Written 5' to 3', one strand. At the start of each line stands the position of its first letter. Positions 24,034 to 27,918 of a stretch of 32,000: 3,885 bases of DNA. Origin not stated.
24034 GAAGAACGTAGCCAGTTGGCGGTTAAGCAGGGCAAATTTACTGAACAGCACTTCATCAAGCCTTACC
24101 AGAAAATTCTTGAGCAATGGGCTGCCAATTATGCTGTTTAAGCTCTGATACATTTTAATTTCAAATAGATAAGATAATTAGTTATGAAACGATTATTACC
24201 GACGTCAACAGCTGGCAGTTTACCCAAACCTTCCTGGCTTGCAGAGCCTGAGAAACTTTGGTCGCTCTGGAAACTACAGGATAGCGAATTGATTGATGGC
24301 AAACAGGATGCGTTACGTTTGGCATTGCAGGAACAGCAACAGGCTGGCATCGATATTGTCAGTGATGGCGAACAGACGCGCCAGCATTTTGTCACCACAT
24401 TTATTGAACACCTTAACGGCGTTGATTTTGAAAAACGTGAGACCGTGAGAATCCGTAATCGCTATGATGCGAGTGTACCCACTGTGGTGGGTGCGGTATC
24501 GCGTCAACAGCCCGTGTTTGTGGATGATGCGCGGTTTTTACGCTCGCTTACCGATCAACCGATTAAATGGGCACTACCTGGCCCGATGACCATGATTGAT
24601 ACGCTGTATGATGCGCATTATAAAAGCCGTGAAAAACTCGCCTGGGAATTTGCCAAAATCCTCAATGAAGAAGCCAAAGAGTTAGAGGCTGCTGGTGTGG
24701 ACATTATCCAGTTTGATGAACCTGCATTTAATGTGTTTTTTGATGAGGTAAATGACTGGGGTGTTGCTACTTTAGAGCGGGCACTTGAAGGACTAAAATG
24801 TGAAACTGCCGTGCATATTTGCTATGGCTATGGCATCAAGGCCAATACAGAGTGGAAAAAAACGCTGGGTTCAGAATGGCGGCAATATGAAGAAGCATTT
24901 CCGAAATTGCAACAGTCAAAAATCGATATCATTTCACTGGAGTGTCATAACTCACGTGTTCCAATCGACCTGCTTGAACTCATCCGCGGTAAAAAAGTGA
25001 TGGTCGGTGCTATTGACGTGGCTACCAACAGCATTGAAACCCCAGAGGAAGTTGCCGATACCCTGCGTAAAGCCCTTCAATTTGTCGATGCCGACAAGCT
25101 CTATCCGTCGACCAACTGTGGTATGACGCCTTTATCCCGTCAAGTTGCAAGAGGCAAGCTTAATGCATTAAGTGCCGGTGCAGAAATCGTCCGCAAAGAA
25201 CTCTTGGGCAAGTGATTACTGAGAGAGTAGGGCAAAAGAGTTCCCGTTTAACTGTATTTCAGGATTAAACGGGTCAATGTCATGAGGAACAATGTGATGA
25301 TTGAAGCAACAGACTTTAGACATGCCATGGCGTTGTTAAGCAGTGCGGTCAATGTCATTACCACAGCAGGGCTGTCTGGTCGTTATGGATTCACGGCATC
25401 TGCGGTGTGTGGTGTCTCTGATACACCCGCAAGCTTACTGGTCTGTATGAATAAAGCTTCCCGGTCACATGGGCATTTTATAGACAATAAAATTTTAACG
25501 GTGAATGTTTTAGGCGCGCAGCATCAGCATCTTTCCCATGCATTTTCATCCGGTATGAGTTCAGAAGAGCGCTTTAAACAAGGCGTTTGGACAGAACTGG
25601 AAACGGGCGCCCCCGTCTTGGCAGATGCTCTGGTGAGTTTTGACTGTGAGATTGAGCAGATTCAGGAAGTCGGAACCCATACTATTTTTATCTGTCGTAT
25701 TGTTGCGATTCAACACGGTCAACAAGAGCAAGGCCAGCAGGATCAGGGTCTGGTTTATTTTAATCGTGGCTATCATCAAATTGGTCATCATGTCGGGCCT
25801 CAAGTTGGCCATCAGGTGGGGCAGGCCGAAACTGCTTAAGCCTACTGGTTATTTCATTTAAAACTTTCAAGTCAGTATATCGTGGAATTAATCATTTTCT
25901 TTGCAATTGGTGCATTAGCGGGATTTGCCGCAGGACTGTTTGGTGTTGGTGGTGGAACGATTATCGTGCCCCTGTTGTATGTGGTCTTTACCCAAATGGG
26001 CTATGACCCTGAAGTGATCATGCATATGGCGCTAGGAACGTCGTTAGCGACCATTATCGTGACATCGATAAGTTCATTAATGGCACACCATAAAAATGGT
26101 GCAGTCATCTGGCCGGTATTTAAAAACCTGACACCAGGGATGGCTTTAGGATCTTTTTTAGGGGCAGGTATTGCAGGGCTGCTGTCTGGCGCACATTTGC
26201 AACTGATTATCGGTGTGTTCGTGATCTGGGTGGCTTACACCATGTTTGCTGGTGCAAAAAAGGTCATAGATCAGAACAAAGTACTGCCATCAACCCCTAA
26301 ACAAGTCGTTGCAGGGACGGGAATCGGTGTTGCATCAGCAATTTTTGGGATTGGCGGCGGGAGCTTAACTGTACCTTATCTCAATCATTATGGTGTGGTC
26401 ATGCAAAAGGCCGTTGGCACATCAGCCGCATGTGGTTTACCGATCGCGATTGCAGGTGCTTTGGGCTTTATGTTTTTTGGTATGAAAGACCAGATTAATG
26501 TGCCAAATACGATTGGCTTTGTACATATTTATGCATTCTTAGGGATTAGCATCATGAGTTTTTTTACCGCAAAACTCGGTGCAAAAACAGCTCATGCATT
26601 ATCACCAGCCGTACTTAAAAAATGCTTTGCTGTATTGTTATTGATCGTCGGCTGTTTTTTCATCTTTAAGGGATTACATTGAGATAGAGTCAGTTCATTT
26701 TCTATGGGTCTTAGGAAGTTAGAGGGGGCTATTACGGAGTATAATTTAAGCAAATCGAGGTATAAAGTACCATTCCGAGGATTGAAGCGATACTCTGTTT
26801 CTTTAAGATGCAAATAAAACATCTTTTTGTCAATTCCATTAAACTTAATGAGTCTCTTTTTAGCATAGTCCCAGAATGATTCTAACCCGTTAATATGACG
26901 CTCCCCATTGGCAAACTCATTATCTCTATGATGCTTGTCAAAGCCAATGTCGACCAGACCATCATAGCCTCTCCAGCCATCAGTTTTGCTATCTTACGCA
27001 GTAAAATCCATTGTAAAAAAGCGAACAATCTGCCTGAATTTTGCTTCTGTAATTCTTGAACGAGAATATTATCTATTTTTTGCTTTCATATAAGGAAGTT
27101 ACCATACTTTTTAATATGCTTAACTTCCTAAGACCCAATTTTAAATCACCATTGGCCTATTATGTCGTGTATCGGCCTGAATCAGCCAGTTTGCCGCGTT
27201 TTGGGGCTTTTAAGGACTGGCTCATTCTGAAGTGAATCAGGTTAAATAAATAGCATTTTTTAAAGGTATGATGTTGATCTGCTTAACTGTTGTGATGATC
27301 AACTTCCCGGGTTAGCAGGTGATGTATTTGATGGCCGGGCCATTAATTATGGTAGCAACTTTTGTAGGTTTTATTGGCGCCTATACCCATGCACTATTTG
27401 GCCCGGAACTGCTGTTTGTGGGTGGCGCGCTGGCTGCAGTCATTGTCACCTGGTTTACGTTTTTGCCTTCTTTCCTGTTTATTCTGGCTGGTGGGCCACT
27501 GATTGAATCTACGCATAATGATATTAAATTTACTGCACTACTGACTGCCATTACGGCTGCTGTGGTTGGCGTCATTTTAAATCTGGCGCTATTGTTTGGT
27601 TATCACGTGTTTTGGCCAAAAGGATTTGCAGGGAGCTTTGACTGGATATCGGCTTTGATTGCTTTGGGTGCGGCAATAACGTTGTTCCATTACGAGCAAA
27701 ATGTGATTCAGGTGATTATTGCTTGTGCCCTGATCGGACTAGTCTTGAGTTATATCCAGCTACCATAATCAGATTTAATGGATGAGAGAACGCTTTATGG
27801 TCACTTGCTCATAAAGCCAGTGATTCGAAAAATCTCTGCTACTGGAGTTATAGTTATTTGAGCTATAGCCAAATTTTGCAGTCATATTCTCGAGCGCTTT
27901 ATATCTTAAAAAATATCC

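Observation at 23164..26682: DUF1852 + half-size MetE-like methionine synthase + flavin reductase (+TauE): a folate-independent, probably O2-dependent methionine synthase module with unknown methyl donor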

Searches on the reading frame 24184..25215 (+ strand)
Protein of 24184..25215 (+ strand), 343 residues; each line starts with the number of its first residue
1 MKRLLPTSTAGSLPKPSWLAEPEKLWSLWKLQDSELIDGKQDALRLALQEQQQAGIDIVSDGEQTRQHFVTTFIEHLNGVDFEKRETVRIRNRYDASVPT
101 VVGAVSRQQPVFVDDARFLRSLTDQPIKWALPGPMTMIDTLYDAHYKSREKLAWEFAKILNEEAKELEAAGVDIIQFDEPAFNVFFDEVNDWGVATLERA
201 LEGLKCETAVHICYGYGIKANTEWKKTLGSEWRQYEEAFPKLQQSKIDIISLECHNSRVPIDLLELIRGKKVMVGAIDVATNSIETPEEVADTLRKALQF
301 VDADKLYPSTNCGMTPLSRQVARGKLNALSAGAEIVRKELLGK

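Call 3: search_protein_families(library=pfam, proteins=[window:24184-25215:+])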
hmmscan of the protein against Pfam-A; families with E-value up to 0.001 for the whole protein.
window:24184-25215:+ (343 aa): 2 families
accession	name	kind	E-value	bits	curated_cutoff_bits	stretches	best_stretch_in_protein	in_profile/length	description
PF01717.24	Meth_synt_2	-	7.2e-40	137.7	21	1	5-329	1-318/324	Cobalamin-independent synthase, Catalytic domain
PF08267.18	Meth_synt_1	-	0.00025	21.1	27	0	127-205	150-226/313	Cobalamin-independent synthase, N-terminal domain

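Call 4: search_protein_families(library=ncbifam, proteins=[window:24184-25215:+])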
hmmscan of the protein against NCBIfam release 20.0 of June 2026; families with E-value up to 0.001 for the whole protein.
window:24184-25215:+ (343 aa): 9 families
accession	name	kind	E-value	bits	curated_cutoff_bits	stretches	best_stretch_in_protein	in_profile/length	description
NF006589.0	PRK09121.1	equivalog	1.5e-211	701.6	392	1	1-340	1-340/342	methionine synthase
NF003317.0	PRK04326.1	equivalog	1e-69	235.3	406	1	3-340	7-326/340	methionine synthase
NF002119.0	PRK00957.1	equivalog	3.4e-36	125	258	2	34-213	28-198/306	methionine synthase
NF003556.0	PRK05222.1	equivalog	1.5e-33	116.7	541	1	4-340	419-748/750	5-methyltetrahydropteroyltriglutamate--homocysteine S-methyltransferase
TIGR01371.1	met_syn_B12ind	equivalog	2.7e-32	112.7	929.95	1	4-337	425-752/754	5-methyltetrahydropteroyltriglutamate--homocysteine S-methyltransferase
NF002272.0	PRK01207.1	equivalog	7.3e-27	94.4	399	1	7-339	6-342/343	methionine synthase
NF006350.0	PRK08575.1-4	equivalog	1e-14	54.7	361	1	9-183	6-181/309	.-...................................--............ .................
NF004875.0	PRK06233.1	equivalog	2.5e-12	46.3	576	1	9-191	14-205/373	vitamin B12 independent methionine synthase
NF005085.0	PRK06520.1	subfamily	2.6e-12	46.5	313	1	9-180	12-192/368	5-methyltetrahydropteroyltriglutamate--homocysteine S-methyltransferase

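Call 12: search_solved_structures(query=window:24184-25215:+, max_evalue=0.001)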
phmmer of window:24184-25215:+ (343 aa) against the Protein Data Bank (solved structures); distinct sequences matched with E-value up to 0.001: 12.
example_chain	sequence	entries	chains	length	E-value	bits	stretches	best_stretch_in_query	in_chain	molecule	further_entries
3rpd_A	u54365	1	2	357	3.4e-202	673.9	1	3-342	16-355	Methionine synthase (B12-independent)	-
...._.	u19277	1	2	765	8.1e-27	97.4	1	4-316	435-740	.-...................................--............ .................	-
1xdj_A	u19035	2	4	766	8.2e-27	97.4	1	4-317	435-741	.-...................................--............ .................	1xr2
1t7l_A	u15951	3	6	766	8.2e-27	97.4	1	4-317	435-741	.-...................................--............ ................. | 5-methyltetrahydropteroyltriglutamate-homocysteine methyltransferase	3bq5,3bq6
1u1h_A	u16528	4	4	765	4.2e-23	85.3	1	4-340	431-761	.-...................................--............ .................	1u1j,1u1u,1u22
4ztx_A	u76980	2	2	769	1e-21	80.7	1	4-339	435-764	Cobalamin-Independent Methionine synthase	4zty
2nq5_A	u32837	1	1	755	1.3e-21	80.3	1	4-340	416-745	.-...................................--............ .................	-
3l7r_A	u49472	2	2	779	1.7e-21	80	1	4-340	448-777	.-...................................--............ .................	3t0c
3ppf_A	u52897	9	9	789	8.4e-19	71.1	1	4-212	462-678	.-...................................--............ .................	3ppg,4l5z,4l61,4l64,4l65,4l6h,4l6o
3pph_A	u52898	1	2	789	8.4e-19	71.1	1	4-212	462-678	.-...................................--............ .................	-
3ppc_A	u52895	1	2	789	8.5e-19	71.1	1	4-212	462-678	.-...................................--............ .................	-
1ypx_A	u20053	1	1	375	0.00022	23.7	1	37-186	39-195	putative vitamin-B12 independent methionine synthase family protein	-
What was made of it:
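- A MesD crystal structure exists (3rpd, 674 bits, call 12).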

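Call 44: search_solved_structures(query=window:24184-25215:+, max_evalue=1e-20, show_alignments=2)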
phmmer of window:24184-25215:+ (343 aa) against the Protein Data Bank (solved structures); distinct sequences matched with E-value up to 1e-20: 8.
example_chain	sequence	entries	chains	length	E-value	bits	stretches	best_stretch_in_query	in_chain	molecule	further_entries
3rpd_A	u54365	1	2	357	3.4e-202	673.9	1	3-342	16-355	Methionine synthase (B12-independent)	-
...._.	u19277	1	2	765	8.1e-27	97.4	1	4-316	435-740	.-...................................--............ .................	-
1xdj_A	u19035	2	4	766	8.2e-27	97.4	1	4-317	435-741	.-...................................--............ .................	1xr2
1t7l_A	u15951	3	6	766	8.2e-27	97.4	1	4-317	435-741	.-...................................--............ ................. | 5-methyltetrahydropteroyltriglutamate-homocysteine methyltransferase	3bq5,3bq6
1u1h_A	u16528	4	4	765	4.2e-23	85.3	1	4-340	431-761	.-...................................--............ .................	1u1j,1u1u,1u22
4ztx_A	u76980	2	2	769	1e-21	80.7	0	4-339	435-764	Cobalamin-Independent Methionine synthase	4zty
2nq5_A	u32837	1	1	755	1.3e-21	80.3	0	4-340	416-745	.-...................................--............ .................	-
3l7r_A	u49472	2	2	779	1.7e-21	80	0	4-340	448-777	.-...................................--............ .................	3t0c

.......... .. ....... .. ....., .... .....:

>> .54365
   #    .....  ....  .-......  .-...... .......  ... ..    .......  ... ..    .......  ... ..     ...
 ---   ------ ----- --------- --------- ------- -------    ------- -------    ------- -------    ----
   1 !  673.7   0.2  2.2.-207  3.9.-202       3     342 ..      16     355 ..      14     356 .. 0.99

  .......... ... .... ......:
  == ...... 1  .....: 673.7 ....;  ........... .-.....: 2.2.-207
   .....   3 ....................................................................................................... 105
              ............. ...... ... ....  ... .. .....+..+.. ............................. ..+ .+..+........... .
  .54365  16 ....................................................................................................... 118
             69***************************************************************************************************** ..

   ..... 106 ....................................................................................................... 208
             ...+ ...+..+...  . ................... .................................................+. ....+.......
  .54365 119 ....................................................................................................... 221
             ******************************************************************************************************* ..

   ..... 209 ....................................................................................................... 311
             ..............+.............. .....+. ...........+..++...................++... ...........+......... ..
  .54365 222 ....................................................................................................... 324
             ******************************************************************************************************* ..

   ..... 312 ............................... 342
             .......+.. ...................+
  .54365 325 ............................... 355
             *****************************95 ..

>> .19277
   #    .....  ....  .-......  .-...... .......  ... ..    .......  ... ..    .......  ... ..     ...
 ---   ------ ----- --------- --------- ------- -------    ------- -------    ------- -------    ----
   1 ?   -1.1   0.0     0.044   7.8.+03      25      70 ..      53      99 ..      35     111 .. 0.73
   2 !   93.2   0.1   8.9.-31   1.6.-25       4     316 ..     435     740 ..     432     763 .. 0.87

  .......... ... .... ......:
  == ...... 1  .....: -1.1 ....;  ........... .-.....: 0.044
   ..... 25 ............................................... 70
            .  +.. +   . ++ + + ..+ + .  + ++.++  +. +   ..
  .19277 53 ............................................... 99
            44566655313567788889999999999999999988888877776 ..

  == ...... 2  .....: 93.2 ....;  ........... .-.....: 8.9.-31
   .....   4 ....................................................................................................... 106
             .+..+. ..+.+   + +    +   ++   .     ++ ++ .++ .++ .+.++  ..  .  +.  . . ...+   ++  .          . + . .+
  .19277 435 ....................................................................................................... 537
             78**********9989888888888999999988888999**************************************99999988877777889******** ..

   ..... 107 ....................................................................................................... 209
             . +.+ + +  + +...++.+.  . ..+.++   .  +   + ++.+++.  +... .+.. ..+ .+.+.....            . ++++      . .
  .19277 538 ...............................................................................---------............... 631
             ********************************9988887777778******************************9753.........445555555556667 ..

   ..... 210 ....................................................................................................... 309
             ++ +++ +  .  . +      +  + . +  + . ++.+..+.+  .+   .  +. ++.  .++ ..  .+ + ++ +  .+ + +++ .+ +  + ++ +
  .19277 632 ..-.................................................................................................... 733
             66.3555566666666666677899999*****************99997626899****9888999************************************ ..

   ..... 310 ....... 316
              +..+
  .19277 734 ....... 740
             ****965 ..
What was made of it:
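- Closest known: Full-length cobalamin-independent methionine synthase MetE. Same: Scores are 97 bits to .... and 113 bits to TIGR01371 over its C-terminal half (calls 4, 12, 44).
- Closest known: PDB 3rpd, 'Methionine synthase. Same: It is a MesD ortholog, scoring 674 bits over residues 3-342 (calls 12, 44).
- Checked: The Glu and the last Cys motif align with 'SIEASRS' and 'PDCGL' of T. maritima MetE (call 44).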

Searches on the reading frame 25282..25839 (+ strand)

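Call 3: search_protein_families(library=pfam, proteins=[window:25282-25839:+])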
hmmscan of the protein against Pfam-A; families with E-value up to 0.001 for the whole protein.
window:25282-25839:+ (185 aa): 1 family
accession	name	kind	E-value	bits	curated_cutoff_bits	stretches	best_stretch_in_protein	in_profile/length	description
PF01613.24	Flavin_Reduct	-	4e-37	128.1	27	1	16-167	1-152/153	Flavin reductase like domain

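Call 4: search_protein_families(library=ncbifam, proteins=[window:25282-25839:+])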
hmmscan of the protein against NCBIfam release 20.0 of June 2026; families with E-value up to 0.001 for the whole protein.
window:25282-25839:+ (185 aa): 8 families
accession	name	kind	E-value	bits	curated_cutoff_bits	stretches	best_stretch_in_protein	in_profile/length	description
TIGR03615.1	RutF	equivalog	1.6e-56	190.6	254.75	1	9-166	3-155/156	NADH-dependent FMN reductase RutF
TIGR02296.1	HpaC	equivalog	1.2e-45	155.3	205.95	1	12-167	1-153/154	4-hydroxyphenylacetate 3-monooxygenase, reductase component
NF012030.0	PRK15486.1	equivalog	1.4e-37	129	315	1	11-167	9-162/170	4-hydroxyphenylacetate 3-monooxygenase reductase subunit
NF045630.1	monooxsub_HsaB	equivalog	3.6e-22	79.1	230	1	6-169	4-161/186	3-hydroxy-9,10-secoandrosta-1,3,5(10)-triene-9,17-dione monooxygenase reductase subunit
NF052639.1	FlvnRedFerAPor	equivalog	8.6e-22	77.5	260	1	8-166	3-154/158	flavin reductase FerA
NF042921.1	HpaC_Thermus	equivalog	1e-20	74.2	200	1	11-167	4-149/150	4-hydroxyphenylacetate 3-monooxygenase reductase subunit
NF045733.1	StyMonoxStyB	equivalog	1.5e-19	70.5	200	1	10-166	2-148/150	styrene monooxygenase NADH-dependent flavin reductase subunit StyB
NF045919.1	HphnlacHdxRed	equivalog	6.9e-19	68.1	340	1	5-145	3-142/309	p-hydroxyphenylacetate 3-hydroxylase reductase component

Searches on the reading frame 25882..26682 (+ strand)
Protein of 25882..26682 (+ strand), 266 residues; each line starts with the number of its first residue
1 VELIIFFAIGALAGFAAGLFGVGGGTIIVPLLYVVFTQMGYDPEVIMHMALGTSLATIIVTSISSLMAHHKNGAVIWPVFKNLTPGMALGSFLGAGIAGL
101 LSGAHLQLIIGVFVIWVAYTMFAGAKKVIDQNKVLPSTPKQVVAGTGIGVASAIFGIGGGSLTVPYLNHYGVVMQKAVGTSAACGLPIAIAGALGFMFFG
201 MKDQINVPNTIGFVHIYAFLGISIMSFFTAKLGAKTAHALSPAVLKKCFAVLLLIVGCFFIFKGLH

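Call 3: search_protein_families(library=pfam, proteins=[window:25882-26682:+])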
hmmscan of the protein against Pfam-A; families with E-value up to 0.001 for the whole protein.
window:25882-26682:+ (266 aa): 1 family
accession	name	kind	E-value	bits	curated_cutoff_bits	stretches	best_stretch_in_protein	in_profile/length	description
PF01925.25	TauE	-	4.9e-52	177.4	32.6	1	7-259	2-236/237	Sulfite exporter TauE/SafE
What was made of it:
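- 25882..26682 (+): TauE/SafE (TSUP) family anion permease, 266 aa, with a GTG start 42 bp after the flavin reductase stop. PF01925 at E 4.9e-52 (call 3).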

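Call 4: search_protein_families(library=ncbifam, proteins=[window:25882-26682:+])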
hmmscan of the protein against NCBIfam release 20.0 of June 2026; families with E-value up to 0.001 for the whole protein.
window:25882-26682:+ (266 aa): 1 family
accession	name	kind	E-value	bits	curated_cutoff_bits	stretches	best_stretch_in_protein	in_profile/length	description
NF007909.0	PRK10621.1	equivalog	6.2e-05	22.5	383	0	3-198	12-200/266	hypothetical protein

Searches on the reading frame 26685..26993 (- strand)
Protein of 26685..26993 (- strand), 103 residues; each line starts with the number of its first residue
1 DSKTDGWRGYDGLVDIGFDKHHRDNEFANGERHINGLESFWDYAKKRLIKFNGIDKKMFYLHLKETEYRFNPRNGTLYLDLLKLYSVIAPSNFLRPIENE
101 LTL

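Call 47: search_protein_families(library=pfam, proteins=[window:26685-26993:-], max_evalue=0.1)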
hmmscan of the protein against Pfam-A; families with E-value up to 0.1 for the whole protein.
seq(103 aa): 1 family
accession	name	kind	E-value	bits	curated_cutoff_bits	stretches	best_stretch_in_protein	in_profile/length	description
PF12762.13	DDE_Tnp_IS1595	-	3.3e-07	30.9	27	1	4-71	82-153/153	ISXO2-like transposase domain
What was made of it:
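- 26685..27068 (-): Context: degenerate IS1595-family transposase remnant with in-frame stops. It begins 3 bp after the tauE stop. DDE_Tnp_IS1595 at E 3.3e-7 and 30.9 bits against a cutoff of 27 (call 47).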

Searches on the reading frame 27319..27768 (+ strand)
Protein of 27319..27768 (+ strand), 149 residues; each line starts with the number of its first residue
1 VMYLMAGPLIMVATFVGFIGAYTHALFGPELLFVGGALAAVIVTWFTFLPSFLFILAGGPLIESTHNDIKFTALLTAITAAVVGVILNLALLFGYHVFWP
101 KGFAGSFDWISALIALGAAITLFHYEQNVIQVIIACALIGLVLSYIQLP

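Call 3: search_protein_families(library=pfam, proteins=[window:27319-27768:+])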
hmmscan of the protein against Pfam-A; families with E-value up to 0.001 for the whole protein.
window:27319-27768:+ (149 aa): 1 family
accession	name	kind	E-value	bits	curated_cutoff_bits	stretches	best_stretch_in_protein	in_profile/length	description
PF02417.20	Chromate_transp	-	1.6e-16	61.3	28.6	1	4-141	50-166/166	Chromate transporter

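Call 4: search_protein_families(library=ncbifam, proteins=[window:27319-27768:+])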
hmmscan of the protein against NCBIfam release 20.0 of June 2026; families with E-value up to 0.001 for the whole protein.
window:27319-27768:+ (149 aa): 1 family
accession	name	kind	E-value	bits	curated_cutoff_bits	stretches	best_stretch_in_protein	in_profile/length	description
TIGR00937.1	2A51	subfamily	1.5e-08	34.7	171.7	1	5-140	254-368/368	chromate efflux transporter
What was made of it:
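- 27319..27768 (+): Context: C-terminal fragment of a chromate transporter (ChrA), probably truncated by the IS insertion. TIGR00937 matches positions 254-368 of 368 (calls 3, 4).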
